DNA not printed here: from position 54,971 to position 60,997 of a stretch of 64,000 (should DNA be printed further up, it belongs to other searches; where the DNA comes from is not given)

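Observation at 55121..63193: Giant Lhr helicase with duplicated AlkZ/YcaQ-like winged-helix modules, plus an abutting 781-aa paralog built only of those modules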

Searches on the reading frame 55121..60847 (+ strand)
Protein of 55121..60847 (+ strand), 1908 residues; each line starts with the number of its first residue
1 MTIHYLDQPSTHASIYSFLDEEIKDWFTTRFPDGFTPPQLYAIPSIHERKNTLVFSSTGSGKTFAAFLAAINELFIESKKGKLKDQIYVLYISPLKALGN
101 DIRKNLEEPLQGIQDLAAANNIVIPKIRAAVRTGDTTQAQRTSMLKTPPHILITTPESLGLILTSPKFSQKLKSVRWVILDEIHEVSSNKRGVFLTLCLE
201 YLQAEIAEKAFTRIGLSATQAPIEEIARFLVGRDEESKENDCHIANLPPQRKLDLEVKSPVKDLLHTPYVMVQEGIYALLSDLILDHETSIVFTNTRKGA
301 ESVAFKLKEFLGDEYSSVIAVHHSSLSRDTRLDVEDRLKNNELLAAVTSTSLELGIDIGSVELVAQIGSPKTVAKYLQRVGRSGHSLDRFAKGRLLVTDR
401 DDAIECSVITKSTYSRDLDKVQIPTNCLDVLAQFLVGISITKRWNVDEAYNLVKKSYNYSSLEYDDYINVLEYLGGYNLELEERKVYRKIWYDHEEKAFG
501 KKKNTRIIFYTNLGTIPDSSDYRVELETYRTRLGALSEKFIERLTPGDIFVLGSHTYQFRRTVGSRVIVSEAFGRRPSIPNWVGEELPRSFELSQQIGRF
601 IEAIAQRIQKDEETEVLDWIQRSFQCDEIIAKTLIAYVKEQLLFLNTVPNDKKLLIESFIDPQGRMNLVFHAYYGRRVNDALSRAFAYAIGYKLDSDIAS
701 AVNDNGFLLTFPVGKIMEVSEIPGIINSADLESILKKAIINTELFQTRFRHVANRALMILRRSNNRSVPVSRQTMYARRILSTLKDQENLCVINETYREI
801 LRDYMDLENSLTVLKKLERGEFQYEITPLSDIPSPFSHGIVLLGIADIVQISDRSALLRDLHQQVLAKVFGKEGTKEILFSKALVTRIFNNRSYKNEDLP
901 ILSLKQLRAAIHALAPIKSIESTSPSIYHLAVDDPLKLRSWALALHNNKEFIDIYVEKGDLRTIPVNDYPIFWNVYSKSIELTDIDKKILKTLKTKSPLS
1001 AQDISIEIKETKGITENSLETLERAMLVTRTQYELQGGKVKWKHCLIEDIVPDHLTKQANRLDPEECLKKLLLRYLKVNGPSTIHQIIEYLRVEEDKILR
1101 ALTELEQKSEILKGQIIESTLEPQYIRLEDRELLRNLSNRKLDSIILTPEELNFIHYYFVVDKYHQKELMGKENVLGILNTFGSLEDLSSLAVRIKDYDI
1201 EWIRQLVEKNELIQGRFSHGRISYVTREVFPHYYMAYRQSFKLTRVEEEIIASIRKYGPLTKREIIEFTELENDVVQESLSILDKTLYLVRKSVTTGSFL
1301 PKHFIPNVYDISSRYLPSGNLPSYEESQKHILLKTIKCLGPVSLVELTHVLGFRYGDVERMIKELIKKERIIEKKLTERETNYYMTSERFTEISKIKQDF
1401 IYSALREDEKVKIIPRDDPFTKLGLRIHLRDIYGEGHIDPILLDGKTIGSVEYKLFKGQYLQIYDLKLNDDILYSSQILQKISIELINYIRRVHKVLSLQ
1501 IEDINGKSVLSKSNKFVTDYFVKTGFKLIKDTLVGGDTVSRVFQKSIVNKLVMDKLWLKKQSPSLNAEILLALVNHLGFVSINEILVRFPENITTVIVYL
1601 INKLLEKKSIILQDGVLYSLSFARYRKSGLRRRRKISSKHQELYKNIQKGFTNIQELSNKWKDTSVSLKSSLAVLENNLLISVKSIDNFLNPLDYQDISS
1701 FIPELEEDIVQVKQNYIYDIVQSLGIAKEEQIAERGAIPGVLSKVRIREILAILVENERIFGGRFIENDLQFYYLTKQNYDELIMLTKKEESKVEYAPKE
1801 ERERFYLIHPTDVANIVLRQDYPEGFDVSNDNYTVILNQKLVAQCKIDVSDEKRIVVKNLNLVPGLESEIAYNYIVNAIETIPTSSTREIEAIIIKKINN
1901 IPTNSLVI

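Call 3: search_protein_families(library=pfam, proteins=[window:55121-60847:+], max_evalue=1)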
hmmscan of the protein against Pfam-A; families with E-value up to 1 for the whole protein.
window:55121-60847:+ (1908 aa): 13 families
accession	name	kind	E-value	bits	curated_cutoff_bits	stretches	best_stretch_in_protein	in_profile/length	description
PF08494.16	DEAD_assoc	-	2.1e-49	168.4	23.5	1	648-837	1-191/191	DEAD/H associated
PF19306.5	WH_Lhr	-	2.9e-31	108.5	27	1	416-576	6-165/168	Large helicase-related protein, winged helix domain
PF00270.35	DEAD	-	1.4e-30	106.7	26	1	36-222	1-163/167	DEAD/DEAH box helicase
PF00271.37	Helicase_C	-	8e-15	55.5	23.5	1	279-384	5-107/110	Helicase conserved C-terminal domain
PF06224.18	AlkZ-like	-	6.1e-11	43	25.9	2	979-1111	82-214/329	DNA glycosylase AlkZ-like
PF04851.21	ResIII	-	4.5e-08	33.6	22.5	1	40-219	9-161/164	Type III restriction enzyme, res subunit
PF24741.1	AlkZ-rel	-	1.8e-06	28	26.5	2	981-1088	99-217/221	AlkZ related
PF01047.28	MarR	-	0.00038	20.7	24.6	0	1332-1371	8-47/59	MarR family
PF08221.17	HTH_9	-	0.0012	19.4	23.4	1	1249-1283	17-51/62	RNA polymerase III subunit RPC82 helix-turn-helix domain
PF01978.25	TrmB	-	0.0032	17.7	25.6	0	979-1032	3-56/68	Sugar-specific transcriptional regulator TrmB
PF23234.1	WH4_Lhr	-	0.05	13.6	27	1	1096-1141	37-82/87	Large helicase-related protein, winged-helix domain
PF13463.12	HTH_27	-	0.11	13.2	22.2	0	1331-1386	7-65/68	Winged helix DNA-binding domain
PF25212.1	HVO_A0114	-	0.11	12.7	27.6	0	1331-1380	26-74/84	HVO_A0114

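Call 4: search_protein_families(library=ncbifam, proteins=[window:55121-60847:+], max_evalue=1)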
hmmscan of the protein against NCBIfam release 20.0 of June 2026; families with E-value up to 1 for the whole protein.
window:55121-60847:+ (1908 aa): 26 families (the best 25 are shown)
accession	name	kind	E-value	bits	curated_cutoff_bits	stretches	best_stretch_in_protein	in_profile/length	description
NF010338.0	PRK13767.1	equivalog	0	1065.5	849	1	5-873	5-871/877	ATP-dependent helicase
TIGR04121.1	DEXH_lig_assoc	equivalog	7.9e-143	477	850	1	22-864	2-801/804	ligase-associated DNA damage response DEXH box helicase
NF007284.0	PRK09751.1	equivalog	1.1e-128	430.5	1496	2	320-879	353-914/1538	ATP-dependent helicase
TIGR03817.1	DECH_helic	hypoth_equivalog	5.6e-29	100.9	874.1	1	44-387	46-374/742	helicase/secretion neighborhood putative DEAH-box helicase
NF002654.0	PRK02362.1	equivalog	2.2e-14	52.7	887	1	33-346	22-301/739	ATP-dependent DNA helicase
NF008394.0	PRK11192.1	equivalog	7.2e-11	41.6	507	1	39-385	30-340/441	ATP-dependent RNA helicase SrmB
NF041067.1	DpdJ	equivalog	3.1e-10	38.4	800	2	346-385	576-615/1482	protein DpdJ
NF053631.1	RNA_helic_CshA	equivalog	5.4e-10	38.7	646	1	35-386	22-331/434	degradosome RNA helicase CshA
TIGR01389.1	recQ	equivalog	5.6e-10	38.3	640.2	1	288-434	225-363/591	DNA helicase RecQ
NF008744.0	PRK11776.1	equivalog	1.4e-09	37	524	2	35-183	27-156/460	ATP-dependent RNA helicase DbpA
TIGR00614.1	recQ_fam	subfamily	2.2e-09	36.6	219.8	1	35-409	12-342/470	RecQ family ATP-dependent DNA helicase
NF053711.1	RNA_heli_RhlE1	exception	1.9e-07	30.2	750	2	288-386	245-338/434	RNA helicase RhlE1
NF007882.0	PRK10590.1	equivalog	4.5e-07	29.2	743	2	279-386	235-339/456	ATP-dependent RNA helicase RhlE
NF008279.0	PRK11057.1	equivalog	1.9e-06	26.6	1015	1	288-385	237-329/608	ATP-dependent DNA helicase RecQ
NF053636.1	DDHlcsCsdAPsy1082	equivalog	1.3e-05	24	890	2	286-385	242-336/512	DEAD/DEAH box helicase CsdA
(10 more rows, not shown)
